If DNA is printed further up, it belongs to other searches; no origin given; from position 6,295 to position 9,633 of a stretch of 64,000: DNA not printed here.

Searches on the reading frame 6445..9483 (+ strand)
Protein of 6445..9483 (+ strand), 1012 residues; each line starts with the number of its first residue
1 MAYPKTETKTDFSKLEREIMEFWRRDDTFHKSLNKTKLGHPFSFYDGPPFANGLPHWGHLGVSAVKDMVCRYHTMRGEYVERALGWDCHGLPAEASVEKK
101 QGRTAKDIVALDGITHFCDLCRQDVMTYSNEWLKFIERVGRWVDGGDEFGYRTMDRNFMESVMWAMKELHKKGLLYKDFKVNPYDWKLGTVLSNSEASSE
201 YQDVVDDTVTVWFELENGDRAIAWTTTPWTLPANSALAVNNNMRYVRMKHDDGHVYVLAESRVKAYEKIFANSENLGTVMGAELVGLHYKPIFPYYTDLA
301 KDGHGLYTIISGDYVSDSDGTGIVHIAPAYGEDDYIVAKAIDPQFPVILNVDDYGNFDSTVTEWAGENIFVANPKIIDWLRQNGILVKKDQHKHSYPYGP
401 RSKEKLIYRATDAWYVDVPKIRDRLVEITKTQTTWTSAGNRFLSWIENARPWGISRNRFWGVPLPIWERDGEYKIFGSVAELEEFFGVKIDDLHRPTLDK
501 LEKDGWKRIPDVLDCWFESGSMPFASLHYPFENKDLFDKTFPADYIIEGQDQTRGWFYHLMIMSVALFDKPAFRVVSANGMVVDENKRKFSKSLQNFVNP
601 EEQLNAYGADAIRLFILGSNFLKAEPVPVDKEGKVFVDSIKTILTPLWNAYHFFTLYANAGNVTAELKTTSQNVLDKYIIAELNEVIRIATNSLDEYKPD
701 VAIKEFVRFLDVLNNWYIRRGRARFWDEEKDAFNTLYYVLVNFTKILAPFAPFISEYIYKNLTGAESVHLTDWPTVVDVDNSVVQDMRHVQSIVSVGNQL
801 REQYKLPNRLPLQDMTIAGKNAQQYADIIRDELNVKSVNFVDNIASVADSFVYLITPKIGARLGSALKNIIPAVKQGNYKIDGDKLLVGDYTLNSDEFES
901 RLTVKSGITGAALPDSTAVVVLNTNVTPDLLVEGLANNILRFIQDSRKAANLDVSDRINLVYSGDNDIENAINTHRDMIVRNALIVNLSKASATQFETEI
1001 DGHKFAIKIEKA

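Call 46: search_protein_families(library=pfam, proteins=[window:6445-9483:+], max_evalue=0.00001)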
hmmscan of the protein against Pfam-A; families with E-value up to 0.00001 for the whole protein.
window:6445-9483:+ (1012 aa): 4 families
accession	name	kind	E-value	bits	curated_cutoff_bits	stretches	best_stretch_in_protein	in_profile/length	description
PF00133.28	tRNA-synt_1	-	1e-117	393.9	22.7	1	19-624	2-410/414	tRNA synthetases class I (I, L, M and V)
PF08264.19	Anticodon_1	-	1.9e-31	109.4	25.1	1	676-813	1-145/148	Anticodon-binding domain of tRNA ligase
PF19302.4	DUF5915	-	4.3e-25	88.8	27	1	827-1011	2-194/195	Domain of unknown function (DUF5915)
PF09334.17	tRNA-synt_1g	-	3.9e-16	59.2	20.1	0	49-110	8-68/391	tRNA synthetases class I (M)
